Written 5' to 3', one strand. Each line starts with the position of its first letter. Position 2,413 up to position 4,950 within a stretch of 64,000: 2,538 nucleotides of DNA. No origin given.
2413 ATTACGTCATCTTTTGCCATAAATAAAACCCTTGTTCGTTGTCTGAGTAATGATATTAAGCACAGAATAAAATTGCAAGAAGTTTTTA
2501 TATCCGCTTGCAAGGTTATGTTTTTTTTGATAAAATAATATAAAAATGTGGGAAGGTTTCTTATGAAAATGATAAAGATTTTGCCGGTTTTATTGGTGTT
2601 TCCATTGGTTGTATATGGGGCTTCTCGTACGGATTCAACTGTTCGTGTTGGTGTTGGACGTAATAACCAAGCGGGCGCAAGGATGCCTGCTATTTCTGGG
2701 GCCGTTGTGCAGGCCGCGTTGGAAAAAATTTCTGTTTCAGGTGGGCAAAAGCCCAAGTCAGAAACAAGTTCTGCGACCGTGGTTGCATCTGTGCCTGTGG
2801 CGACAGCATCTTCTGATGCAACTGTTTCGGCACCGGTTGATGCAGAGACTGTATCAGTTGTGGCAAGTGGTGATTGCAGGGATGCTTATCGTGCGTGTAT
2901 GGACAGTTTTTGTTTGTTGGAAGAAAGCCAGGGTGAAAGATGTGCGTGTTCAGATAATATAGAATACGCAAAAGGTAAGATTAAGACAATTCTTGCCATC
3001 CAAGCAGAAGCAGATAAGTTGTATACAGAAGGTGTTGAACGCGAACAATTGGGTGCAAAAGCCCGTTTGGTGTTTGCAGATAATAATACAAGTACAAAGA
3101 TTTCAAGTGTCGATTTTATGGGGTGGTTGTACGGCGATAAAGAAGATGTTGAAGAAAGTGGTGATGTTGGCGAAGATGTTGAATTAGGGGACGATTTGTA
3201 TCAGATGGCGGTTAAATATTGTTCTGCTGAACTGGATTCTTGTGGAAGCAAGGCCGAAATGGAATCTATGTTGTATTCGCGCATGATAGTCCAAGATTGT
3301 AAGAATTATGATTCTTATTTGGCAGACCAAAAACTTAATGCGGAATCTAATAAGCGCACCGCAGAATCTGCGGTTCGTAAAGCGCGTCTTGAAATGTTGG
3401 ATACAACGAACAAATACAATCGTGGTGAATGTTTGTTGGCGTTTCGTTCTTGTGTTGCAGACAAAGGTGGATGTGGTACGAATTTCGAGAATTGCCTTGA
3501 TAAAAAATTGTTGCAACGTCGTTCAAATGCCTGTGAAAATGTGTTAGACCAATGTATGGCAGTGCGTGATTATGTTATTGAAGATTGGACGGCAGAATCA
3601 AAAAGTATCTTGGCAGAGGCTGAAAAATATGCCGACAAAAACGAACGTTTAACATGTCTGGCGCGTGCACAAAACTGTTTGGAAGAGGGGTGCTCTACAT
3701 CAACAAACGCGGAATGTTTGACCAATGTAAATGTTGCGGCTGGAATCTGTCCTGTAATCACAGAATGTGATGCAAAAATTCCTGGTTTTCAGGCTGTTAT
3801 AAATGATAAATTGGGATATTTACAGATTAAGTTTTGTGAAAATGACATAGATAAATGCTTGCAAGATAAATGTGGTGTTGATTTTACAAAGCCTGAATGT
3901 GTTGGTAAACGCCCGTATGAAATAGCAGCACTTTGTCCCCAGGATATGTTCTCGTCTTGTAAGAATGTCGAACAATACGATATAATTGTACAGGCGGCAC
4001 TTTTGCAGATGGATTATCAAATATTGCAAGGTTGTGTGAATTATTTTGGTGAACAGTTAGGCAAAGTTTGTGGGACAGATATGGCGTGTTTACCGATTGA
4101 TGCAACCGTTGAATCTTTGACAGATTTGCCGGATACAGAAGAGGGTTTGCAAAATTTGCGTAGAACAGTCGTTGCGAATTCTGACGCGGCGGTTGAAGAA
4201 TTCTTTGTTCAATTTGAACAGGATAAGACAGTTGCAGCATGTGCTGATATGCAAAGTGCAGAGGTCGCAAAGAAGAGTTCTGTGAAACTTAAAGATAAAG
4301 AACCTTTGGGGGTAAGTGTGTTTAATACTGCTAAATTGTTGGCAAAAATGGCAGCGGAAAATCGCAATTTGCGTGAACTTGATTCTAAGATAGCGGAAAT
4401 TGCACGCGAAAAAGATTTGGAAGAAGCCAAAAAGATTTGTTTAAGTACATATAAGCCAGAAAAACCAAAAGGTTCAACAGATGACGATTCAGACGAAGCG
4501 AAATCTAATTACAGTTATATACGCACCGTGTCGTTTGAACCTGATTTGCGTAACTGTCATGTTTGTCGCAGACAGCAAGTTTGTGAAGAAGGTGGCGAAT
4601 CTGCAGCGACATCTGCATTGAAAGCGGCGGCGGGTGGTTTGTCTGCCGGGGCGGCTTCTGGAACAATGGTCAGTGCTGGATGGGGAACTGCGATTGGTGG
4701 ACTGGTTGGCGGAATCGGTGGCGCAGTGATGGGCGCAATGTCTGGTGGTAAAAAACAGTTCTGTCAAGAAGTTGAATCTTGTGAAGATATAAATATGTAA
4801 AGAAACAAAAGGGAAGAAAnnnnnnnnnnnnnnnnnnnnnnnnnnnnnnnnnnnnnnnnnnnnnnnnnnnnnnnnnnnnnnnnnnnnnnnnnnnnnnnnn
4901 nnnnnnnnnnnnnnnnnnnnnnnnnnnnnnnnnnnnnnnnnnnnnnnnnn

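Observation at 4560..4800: Shared C-terminal module across the family: RNCH[VI]CR motif plus glycine-zipper hydrophobic segment and charged tail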

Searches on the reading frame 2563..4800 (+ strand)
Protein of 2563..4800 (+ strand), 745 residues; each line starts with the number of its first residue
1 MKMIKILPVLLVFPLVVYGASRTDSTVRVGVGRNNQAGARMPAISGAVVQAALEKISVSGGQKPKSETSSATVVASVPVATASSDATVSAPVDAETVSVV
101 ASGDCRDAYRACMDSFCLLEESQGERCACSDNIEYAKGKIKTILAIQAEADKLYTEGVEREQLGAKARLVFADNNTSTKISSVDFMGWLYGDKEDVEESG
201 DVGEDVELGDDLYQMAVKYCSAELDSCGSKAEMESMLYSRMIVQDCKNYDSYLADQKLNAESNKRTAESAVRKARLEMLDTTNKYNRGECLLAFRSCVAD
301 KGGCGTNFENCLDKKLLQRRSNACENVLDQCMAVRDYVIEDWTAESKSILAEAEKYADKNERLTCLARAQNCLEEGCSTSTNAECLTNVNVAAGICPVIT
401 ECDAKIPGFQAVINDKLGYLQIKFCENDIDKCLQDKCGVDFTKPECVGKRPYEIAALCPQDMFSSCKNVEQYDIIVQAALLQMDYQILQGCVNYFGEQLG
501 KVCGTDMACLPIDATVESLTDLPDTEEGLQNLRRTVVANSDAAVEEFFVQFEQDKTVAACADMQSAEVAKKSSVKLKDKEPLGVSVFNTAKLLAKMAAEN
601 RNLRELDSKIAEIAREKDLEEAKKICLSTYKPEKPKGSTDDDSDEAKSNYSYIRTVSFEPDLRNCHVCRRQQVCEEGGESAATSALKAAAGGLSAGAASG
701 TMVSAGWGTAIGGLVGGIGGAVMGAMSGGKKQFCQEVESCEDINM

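Call 9: search_protein_families(library=pfam, proteins=[window:2563-4800:+], max_evalue=1)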
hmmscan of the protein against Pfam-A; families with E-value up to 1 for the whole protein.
window:2563-4800:+ (745 aa): 3 families
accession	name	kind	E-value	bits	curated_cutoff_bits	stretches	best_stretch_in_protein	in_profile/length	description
PF10439.15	Bacteriocin_IIc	-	0.03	14.7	27.1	1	676-723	16-59/59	Bacteriocin class II with double-glycine leader peptide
PF13488.11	Gly-zipper_Omp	-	0.13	12.6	25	1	689-726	3-41/46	Glycine zipper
PF25464.1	DUF7900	-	0.7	10.9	27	0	583-623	33-71/97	Domain of unknown function (DUF7900)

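Call 10: search_protein_families(library=ncbifam, proteins=[window:2563-4800:+], max_evalue=1)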
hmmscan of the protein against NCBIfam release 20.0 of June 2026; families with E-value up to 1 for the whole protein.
window:2563-4800:+ (745 aa): 2 families
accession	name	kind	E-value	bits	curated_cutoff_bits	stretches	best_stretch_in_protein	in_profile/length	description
TIGR03789.1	pdsO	hypoth_equivalog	0.2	11.3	152.2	1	679-725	33-79/243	sortase-associated OmpA-like protein PdsO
NF038224.1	OmpA_like_CmpA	equivalog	0.94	9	300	0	686-739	38-92/233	C-OmpA-like family protein CmpA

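Call 12: find_homologous_proteins(query=window:2563-4800:+)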
Query window:2563-4800:+ (745 aa): 956 proteins with E <= 0.001 among 8000 candidates; the best 120 are listed.
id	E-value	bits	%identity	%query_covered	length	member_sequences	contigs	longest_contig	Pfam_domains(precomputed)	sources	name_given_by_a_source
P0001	0.0e+0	1619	97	100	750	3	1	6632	-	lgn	-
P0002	0.0e+0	1382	83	100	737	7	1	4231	-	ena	-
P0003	0.0e+0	1305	79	100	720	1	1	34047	-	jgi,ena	-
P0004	0.0e+0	1304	79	100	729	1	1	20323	-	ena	-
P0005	0.0e+0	1303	79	100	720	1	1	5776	-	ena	-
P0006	0.0e+0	1292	79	100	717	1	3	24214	-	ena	-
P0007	0.0e+0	1273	77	100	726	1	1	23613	-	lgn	-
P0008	0.0e+0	1273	77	100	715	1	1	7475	-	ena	-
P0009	0.0e+0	1263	76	100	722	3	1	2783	-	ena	-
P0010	0.0e+0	1261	75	100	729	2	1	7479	-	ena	-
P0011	0.0e+0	1258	76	100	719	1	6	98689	-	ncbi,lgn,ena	-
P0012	0.0e+0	1256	75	100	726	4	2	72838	-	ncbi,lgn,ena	-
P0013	0.0e+0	1253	75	100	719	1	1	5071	-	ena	-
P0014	0.0e+0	1250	76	100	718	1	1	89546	-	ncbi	-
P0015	0.0e+0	1247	76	100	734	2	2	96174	-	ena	-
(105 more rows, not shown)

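Call 35: search_solved_structures(query=window:2563-4800:+, max_evalue=1)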
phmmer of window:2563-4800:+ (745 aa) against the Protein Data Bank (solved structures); distinct sequences matched with E-value up to 1: 0.

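Call 36: search_protein_representatives(protein=window:2563-4800:+)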
Query: 745 residues. Proteins with E-value up to 0.001 (for the whole library): 474; up to 1e-10: 223; up to 1e-30: 73. The best 150 are listed.
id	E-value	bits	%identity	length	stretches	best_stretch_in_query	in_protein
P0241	1.7e-256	869.5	57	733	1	1-745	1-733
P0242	9.4e-198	675.3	50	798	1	103-745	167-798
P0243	6.5e-194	662.6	50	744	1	56-745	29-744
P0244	3.6e-170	584.1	66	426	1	1-421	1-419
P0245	1.3e-158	546.0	41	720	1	16-745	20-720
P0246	3.7e-158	544.5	47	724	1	51-745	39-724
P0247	7.7e-158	543.4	45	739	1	62-745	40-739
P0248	3.0e-154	531.5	45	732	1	63-745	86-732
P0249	6.4e-154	530.4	47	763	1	60-741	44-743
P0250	6.7e-149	513.8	43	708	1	70-745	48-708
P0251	6.5e-146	504.0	41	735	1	6-745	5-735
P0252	9.7e-139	480.3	41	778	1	36-743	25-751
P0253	1.0e-136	473.6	44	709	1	26-737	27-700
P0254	4.9e-133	461.4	42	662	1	81-745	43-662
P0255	1.2e-129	450.2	44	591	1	143-745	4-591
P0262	4.7e-73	263.2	29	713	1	96-745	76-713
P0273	4.3e-43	164.1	30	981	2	27-315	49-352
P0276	1.7e-40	155.6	27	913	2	51-510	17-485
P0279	2.2e-38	148.6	31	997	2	61-313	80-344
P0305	1.1e-32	129.8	26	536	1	72-509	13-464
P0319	7.2e-30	120.4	28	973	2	69-505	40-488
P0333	2.2e-28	115.5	31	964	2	53-313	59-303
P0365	4.8e-25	104.5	24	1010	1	91-507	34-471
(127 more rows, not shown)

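Call 51: predict_structure(alignment_id=A1)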
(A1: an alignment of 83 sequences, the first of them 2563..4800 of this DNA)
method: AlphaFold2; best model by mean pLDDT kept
length: 745 residues; sequences in the alignment: 83
mean_pLDDT: 76.1   pTM: 0.47
mean pLDDT of the five models: 76.1, 76.0, 74.9, 72.8, 72.2
residues with pLDDT >= 90: 358; 70-90: 158; 50-70: 64; < 50: 165
segments of 3 or more residues with pLDDT < 50: 1-3, 5-102, 177-184, 191-205, 689-728
pLDDT, mean of each block of 10 residues (from residue 1): 44 38 35 34 35 33 34 39 36 42 78 95 93 92 94 93 84 56 50 44 64 95 93 94 96 96 96 91 93 97 94 95 95 95 96 91 91 86 87 95 94 93 91 91 85 90 90 87 81 85 88 93 89 94 93 79 59 55 77 89 92 90 90 75 61 92 92 69 54 34 29 32 46 79 90
secondary structure, 60 per line:
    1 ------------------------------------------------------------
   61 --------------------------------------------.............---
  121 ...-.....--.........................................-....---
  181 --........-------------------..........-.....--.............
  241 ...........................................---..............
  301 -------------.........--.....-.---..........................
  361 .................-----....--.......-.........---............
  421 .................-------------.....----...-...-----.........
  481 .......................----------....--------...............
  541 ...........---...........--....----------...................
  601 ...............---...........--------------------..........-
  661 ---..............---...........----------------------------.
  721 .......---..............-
elements in order (helices of 4 or more, strands of 3 or more residues): H105-117 H125-129 H132-172 H174-177 H183-190 H210-219 H221-225 H228-282 H287-300 H314-322 H325-329 H335-377 H383-386 H389-395 H397-405 H409-437 H451-455 H472-503 H514-517 H526-551 H555-565 H568-571 H582-615 H619-629 E650-659 E664-677 H681-691 H720-727 E731-744

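Call 55: fold_search(model_id=the predicted structure, library=pdb)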
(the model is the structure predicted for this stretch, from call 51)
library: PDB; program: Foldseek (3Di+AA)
matches with E <= 10: 43; with E <= 0.001: 0
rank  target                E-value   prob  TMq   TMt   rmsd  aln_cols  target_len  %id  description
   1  7b9v_S                8.0e-01  0.04  0.07  0.09  33.8       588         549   11  Yeast C complex spliceosome at 2.8 Angstrom resolution with Prp18/Slu7 bound (released 2021-03-10)
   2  1hci_A                8.7e-01  0.06  0.09  0.12  47.3       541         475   14  CRYSTAL STRUCTURE OF THE ROD DOMAIN OF ALPHA-ACTININ (released 2001-06-27)
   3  6bk8_T                1.4e+00  0.04  0.08  0.09  28.2       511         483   12  S. cerevisiae spliceosomal post-catalytic P complex (released 2018-02-21)
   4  8glv_Cn               2.0e+00  0.08  0.11  0.03  28.6       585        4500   10  96-nm repeat unit of doublet microtubules from Chlamydomonas reinhardtii flagella (released 2023-05-31)
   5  7sqc_W0               2.6e+00  0.03  0.08  0.06  60.9       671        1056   10  Ciliary C1 central pair apparatus isolated from Chlamydomonas reinhardtii (released 2022-04-13)
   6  7sqc_R0               2.6e+00  0.03  0.08  0.04  36.6       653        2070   12  Ciliary C1 central pair apparatus isolated from Chlamydomonas reinhardtii (released 2022-04-13)
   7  8ga7                  2.7e+00  0.04  0.09  0.12  35.9       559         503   13  Geometrically programmable nanomaterial construction using regularized protein building blocks (released 2024-03-13)
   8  9vrc                  3.0e+00  0.02  0.07  0.07  43.8       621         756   12  Cryo-EM structure of Oryza sativa multidrug resistance protein 5 (MRP5) (released 2026-04-01)
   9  5oqq_A                3.1e+00  0.02  0.07  0.07  27.5       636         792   11  Crystal structure of the S. cerevisiae condensin Ycg1-Brn1 subcomplex (released 2017-10-18)
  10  9sob_A16              3.5e+00  0.04  0.11  0.10  28.7       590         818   12  Structural Model of the Nuclear Pore Complex in Arabidopsis thaliana (released 2025-11-05)
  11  5ce3_B                3.6e+00  0.05  0.09  0.11  24.6       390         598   12  The Yersinia YopO - actin complex with MgADP (released 2016-07-06)
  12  5b86_B                3.6e+00  0.03  0.09  0.11  28.8       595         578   10  Crystal structure of M-Sec (released 2016-10-12)
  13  8tl7_A                3.6e+00  0.02  0.07  0.08  33.8       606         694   10  CryoEM Structure of a Computationally Designed T3 Tetrahedral Nanocage (released 2024-03-13)
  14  8eoi_B                3.8e+00  0.03  0.07  0.12  21.2       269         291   16  Structure of a human EMC:human Cav1.2 channel complex in GDN detergent (released 2023-05-24)
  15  7wkk_D                4.0e+00  0.02  0.07  0.05  30.3       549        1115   13  Cryo-EM structure of the IR subunit from X. laevis NPC (released 2022-03-30)
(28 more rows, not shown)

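Call 71: list_cluster_members(proteins=[P0262, P0276, P0319, P0333, P0245, P0253, P0279, P0365, P0273, P0305])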
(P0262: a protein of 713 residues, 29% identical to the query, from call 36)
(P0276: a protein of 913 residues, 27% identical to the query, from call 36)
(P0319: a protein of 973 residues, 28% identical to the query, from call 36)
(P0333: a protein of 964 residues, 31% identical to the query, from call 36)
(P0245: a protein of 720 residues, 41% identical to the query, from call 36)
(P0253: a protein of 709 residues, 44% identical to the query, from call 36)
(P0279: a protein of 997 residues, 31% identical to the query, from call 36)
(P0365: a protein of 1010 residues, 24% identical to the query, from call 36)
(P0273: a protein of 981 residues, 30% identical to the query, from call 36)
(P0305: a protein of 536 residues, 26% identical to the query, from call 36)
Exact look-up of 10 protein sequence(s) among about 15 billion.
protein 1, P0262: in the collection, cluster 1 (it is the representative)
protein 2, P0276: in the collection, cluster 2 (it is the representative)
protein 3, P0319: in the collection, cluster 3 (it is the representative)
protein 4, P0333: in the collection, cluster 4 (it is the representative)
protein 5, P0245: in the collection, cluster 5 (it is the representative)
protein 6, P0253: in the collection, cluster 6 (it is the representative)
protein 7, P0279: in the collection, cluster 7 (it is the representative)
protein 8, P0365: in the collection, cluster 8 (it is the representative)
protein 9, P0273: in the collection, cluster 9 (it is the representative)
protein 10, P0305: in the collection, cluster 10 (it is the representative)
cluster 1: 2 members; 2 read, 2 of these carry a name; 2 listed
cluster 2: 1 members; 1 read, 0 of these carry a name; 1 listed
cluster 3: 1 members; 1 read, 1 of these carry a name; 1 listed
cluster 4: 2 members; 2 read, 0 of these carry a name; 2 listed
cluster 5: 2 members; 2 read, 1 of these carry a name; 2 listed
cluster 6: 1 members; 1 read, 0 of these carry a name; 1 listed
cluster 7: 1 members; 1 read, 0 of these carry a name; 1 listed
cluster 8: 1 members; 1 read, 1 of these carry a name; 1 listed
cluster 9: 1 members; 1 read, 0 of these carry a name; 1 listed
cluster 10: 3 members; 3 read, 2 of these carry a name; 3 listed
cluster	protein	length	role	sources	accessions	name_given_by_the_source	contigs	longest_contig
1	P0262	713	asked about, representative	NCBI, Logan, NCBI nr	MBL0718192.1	MAG: hypothetical protein JJV93_02980 [Alphaproteobacteria bacterium] | hypothetical protein [Alphaproteobacteria bacterium]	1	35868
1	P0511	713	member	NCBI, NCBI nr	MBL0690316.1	MAG: hypothetical protein JJV96_01105 [Alphaproteobacteria bacterium] | hypothetical protein [Alphaproteobacteria bacterium]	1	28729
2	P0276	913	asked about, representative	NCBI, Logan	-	-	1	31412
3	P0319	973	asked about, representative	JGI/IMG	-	hypothetical protein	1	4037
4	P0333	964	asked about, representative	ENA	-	-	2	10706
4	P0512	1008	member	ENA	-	-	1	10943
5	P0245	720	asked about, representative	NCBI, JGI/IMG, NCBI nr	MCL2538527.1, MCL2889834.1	MAG: hypothetical protein FWF34_01070 [Alphaproteobacteria bacterium] | hypothetical protein [Alphaproteobacteria bacterium]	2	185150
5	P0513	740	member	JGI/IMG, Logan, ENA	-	-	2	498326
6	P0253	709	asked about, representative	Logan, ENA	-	-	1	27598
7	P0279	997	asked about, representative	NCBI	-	-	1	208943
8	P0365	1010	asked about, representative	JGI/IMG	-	hypothetical protein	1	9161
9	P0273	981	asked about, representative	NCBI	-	-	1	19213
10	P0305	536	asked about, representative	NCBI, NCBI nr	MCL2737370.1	MAG: hypothetical protein FWE17_00710, partial [Alphaproteobacteria bacterium] | hypothetical protein [Alphaproteobacteria bacterium]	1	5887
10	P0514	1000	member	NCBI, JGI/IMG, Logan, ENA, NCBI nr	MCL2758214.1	MAG: hypothetical protein FWE64_02735 [Alphaproteobacteria bacterium] | hypothetical protein [Alphaproteobacteria bacterium]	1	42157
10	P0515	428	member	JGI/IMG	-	-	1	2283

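Call 76: find_encoding_contigs(protein=P0245, flank=8000, max_places=2)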
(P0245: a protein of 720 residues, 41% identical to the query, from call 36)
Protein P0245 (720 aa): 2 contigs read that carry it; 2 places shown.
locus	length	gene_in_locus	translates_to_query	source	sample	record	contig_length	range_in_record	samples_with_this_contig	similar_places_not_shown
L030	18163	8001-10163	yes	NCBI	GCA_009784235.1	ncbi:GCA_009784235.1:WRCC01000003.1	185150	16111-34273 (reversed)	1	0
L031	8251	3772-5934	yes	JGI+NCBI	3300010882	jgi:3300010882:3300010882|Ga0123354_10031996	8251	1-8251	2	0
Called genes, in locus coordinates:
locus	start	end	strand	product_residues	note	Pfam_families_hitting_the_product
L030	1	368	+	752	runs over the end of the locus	PF00521:DNA_topoisoIV, PF03989:DNA_gyraseA_C (faint)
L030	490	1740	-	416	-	PF22310:NMB0315_dom_I (faint), PF19425:Csd3_N2, PF01551:Peptidase_M23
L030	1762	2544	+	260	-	PF05971:Methyltransf_10 (weak), PF05175:MTS, PF06325:PrmA, PF13489:Methyltransf_23, PF01170:UPF0020, PF13847:Methyltransf_31, PF08242:Methyltransf_12, PF13649:Methyltransf_25, +6 more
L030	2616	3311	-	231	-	-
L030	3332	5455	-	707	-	-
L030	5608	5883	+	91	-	PF01176:eIF-1a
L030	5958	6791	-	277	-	-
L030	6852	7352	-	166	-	-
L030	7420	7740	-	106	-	PF03840:SecG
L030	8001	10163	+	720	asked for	-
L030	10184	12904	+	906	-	-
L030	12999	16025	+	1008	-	PF03212:Pertactin, PF03797:Autotransporter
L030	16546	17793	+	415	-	PF00959:Phage_lysozyme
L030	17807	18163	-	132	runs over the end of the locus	-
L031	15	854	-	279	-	-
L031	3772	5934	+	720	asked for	-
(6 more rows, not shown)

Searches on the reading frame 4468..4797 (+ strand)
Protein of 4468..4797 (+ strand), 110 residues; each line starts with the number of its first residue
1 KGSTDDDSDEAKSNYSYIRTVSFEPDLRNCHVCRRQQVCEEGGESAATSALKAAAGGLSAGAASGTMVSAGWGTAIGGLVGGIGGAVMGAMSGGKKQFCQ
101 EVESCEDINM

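Call 64: search_protein_families(library=pfam, max_evalue=1, proteins=[window:4468-4797:+])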
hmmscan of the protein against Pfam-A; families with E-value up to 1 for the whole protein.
seq(110 aa): 7 families
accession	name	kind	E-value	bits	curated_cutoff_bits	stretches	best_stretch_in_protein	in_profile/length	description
PF20721.2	C19orf12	-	0.015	15.5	30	1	54-90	43-81/163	C19orf12-like protein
PF13488.11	Gly-zipper_Omp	-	0.019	15.3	25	1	54-91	3-41/46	Glycine zipper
PF02382.20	RTX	-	0.06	13.4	26.8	1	41-97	74-125/311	N-terminal domain in RTX protein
PF10439.15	Bacteriocin_IIc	-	0.22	11.9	27.1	1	41-88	16-59/59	Bacteriocin class II with double-glycine leader peptide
PF05818.17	TraT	-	0.47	10.6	31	1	44-91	81-129/214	Enterobacterial TraT complement resistance protein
PF25688.1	P22_gp7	-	0.48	10.6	28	1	43-84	184-227/230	Bacteriophage P22 DNA ejection protein gp7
PF13441.11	Gly-zipper_YMGG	-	0.5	10.6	28.9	1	49-90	2-44/45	YMGG-like Gly-zipper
